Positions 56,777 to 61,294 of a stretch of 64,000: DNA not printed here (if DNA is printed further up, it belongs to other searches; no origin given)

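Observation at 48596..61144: Compact tpsA-tpsA-tpsB-PBP operon: two giant two-partner-secretion exoproteins in an otherwise streamlined housekeeping region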

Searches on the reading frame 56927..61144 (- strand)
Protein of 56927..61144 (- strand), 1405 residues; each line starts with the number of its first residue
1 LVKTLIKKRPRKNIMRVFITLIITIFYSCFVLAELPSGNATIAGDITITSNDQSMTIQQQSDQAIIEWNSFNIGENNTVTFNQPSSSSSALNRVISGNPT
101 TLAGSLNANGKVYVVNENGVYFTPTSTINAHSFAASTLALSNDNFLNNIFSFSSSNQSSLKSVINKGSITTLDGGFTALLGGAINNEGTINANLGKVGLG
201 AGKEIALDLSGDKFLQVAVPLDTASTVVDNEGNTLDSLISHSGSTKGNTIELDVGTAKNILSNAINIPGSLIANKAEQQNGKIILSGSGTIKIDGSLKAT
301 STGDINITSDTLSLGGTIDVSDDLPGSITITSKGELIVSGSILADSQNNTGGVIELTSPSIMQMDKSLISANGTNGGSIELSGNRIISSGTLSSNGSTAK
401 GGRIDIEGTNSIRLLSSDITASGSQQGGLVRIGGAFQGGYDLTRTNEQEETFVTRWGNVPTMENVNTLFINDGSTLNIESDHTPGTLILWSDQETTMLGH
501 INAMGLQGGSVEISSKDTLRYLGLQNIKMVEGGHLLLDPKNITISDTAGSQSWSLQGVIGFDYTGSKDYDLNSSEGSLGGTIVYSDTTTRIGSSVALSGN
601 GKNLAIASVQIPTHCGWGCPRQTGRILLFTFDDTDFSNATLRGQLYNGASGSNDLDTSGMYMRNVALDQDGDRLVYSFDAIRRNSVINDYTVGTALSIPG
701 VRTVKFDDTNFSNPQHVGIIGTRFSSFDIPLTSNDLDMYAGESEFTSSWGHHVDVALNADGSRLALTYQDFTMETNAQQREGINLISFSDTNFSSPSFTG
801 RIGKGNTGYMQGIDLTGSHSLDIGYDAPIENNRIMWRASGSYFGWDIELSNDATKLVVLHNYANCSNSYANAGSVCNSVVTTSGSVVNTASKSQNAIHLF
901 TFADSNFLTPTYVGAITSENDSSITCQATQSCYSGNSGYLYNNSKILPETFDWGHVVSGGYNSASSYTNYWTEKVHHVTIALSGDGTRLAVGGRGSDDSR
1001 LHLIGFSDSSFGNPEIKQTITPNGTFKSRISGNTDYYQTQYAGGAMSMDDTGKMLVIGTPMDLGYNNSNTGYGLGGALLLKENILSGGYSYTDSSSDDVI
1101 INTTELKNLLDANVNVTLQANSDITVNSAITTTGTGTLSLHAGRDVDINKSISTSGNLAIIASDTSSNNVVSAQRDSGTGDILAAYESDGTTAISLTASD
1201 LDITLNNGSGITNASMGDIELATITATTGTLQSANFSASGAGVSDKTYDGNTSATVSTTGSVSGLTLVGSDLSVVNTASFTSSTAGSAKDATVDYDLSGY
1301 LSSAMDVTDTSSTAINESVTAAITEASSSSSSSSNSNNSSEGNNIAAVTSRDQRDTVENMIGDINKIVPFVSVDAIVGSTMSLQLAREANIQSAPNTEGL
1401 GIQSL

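Call 3: search_protein_families(library=pfam, proteins=[window:56927-61144:-], max_evalue=0.01)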
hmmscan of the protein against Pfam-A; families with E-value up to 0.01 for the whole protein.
window:56927-61144:- (1405 aa): 1 family
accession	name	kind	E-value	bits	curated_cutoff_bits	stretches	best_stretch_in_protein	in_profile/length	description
PF05860.19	TPS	-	2.1e-27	97.1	33.5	1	36-298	5-243/252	TPS secretion domain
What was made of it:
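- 56927..61144 (-): tpsA1: the shorter TPS exoprotein. The maximal ORF is 1405 aa; the probable start is the ATG at 61102, giving 1391 aa. It is an accessory, highly variable copy. PF05860 TPS, E = 2e-27 (call 3).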

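Call 8: search_protein_families(library=ncbifam, proteins=[window:56927-61144:-], max_evalue=0.01)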
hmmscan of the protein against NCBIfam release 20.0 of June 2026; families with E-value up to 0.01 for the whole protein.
window:56927-61144:- (1405 aa): 1 family
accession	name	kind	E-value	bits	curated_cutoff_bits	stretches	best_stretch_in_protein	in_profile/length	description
TIGR01901.1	adhes_NPXG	domain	2.9e-20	72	29.1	1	66-140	2-78/79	filamentous hemagglutinin N-terminal domain-containing protein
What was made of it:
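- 60251..61039 (-): TpsA1 TPS secretion domain (aa 36-298). Calls 3 and 8 (TIGR01901, E = 2.9e-20).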
